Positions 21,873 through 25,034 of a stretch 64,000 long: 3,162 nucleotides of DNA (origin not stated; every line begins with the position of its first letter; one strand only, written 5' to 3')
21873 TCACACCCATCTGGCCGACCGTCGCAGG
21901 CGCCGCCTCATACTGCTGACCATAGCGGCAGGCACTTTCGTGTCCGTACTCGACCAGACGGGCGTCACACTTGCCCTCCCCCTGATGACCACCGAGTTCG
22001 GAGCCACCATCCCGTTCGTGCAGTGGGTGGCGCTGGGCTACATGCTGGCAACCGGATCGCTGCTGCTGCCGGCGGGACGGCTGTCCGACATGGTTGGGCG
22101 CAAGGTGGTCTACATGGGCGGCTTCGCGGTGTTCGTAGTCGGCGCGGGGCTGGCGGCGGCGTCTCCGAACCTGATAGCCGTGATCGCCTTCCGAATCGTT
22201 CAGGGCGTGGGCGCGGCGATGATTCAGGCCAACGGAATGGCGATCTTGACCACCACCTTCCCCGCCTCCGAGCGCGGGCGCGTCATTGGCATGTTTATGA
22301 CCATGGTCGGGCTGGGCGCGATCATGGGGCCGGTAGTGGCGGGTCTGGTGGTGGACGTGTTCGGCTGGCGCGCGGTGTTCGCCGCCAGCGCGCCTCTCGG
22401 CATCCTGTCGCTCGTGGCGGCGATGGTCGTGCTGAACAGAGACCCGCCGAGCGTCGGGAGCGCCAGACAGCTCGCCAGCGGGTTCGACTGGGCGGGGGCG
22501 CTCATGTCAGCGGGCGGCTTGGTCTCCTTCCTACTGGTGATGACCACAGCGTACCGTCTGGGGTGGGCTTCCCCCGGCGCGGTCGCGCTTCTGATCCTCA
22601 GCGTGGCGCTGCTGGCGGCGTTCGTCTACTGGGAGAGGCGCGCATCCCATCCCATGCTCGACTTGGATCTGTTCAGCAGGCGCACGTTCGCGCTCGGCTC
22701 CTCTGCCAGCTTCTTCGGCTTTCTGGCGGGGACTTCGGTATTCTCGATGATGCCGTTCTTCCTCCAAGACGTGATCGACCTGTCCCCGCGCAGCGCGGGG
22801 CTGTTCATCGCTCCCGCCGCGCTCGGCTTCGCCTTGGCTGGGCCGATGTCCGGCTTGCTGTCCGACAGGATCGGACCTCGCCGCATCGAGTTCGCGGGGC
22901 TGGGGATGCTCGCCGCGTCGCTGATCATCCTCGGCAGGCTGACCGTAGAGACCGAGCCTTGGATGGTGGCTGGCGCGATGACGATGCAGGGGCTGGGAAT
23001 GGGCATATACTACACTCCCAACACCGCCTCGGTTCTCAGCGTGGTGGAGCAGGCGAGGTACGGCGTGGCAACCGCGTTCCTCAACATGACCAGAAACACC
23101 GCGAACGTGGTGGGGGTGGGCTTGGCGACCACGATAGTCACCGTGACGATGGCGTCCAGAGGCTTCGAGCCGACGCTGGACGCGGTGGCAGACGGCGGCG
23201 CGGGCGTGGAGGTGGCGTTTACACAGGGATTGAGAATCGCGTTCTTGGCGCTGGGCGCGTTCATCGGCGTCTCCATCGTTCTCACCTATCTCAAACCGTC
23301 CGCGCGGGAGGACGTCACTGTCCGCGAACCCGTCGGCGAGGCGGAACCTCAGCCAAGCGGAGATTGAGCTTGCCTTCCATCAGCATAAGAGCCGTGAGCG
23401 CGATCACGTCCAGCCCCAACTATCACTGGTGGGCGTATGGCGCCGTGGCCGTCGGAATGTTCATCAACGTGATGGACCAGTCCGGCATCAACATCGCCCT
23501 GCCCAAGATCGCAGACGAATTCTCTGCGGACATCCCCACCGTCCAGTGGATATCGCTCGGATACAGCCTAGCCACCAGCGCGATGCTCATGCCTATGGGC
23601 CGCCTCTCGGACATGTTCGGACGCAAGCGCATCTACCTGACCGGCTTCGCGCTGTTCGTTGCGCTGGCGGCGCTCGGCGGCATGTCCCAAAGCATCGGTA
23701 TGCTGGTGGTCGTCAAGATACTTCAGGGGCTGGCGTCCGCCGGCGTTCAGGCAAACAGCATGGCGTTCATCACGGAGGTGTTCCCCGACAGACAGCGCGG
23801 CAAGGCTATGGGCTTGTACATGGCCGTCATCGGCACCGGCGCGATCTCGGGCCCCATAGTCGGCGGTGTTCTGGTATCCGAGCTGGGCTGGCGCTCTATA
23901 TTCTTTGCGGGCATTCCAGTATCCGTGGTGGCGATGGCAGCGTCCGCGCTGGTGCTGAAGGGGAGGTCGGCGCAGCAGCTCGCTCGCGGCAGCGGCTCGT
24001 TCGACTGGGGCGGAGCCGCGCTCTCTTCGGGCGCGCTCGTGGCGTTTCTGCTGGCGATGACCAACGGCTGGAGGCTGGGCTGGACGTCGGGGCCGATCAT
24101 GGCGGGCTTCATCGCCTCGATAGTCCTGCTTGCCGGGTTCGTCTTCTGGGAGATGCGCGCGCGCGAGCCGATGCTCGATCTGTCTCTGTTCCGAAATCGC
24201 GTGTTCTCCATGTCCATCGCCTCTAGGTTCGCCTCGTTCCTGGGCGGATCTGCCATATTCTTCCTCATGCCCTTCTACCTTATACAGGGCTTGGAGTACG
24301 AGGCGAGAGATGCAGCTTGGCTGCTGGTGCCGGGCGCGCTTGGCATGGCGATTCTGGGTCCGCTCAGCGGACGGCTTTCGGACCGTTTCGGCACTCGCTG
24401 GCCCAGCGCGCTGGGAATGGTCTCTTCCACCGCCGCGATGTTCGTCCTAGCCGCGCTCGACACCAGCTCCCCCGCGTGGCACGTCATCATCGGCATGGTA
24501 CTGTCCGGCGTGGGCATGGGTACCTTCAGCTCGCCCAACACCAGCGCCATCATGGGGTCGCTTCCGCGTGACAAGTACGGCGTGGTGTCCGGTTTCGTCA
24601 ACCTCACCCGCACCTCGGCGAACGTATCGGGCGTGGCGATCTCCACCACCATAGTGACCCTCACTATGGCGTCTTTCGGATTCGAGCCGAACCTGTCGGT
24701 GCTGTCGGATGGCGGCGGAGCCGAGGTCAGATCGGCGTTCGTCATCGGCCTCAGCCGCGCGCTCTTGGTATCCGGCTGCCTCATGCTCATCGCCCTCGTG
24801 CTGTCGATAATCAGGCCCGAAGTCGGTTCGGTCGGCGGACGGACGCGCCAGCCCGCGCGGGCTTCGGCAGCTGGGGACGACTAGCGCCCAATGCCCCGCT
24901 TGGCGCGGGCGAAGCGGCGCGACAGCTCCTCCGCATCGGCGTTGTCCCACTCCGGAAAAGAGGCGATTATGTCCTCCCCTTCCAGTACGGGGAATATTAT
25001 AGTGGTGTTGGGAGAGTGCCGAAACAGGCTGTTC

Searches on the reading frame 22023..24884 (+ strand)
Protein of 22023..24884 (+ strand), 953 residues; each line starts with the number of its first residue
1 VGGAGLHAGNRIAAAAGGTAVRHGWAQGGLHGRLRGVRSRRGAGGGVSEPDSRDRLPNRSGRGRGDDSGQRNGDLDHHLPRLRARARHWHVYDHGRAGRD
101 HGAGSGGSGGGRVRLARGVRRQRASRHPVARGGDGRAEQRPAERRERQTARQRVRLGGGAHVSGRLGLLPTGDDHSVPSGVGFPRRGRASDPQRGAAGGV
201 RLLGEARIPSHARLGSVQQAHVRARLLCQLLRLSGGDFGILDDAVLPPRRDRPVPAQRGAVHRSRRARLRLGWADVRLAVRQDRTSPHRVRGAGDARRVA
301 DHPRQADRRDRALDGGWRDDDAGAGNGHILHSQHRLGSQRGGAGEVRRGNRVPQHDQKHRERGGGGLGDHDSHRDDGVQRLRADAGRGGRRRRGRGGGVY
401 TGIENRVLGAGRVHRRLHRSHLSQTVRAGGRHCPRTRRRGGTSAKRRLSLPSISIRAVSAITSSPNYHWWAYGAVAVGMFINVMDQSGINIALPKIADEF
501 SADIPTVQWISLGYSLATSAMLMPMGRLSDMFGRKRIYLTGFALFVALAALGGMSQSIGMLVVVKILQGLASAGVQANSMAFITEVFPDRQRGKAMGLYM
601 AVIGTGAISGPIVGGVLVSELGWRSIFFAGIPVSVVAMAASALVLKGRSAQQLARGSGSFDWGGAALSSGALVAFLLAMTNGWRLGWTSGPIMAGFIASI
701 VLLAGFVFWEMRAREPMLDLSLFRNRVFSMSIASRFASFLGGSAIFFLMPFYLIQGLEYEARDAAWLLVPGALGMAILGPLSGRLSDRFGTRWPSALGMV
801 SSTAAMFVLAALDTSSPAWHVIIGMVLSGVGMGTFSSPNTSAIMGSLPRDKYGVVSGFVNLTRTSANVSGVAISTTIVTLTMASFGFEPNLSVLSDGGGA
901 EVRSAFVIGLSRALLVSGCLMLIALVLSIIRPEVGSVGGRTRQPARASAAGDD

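Call 36: search_protein_families(library=pfam, proteins=[window:22023-24884:+], max_evalue=0.00001)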
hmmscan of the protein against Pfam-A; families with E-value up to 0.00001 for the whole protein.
window:22023-24884:+ (953 aa): 3 families
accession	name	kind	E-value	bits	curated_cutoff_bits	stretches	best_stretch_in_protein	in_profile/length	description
PF07690.21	MFS_1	-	4.8e-57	193.9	33.4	1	476-869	2-345/347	Major Facilitator Superfamily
PF00083.30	Sugar_tr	-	1.2e-09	38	22.3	1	521-639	62-186/452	Sugar (and other) transporter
PF12832.13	MFS_1_like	-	8.6e-08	32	25.2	1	516-627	258-371/373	MFS_1 like family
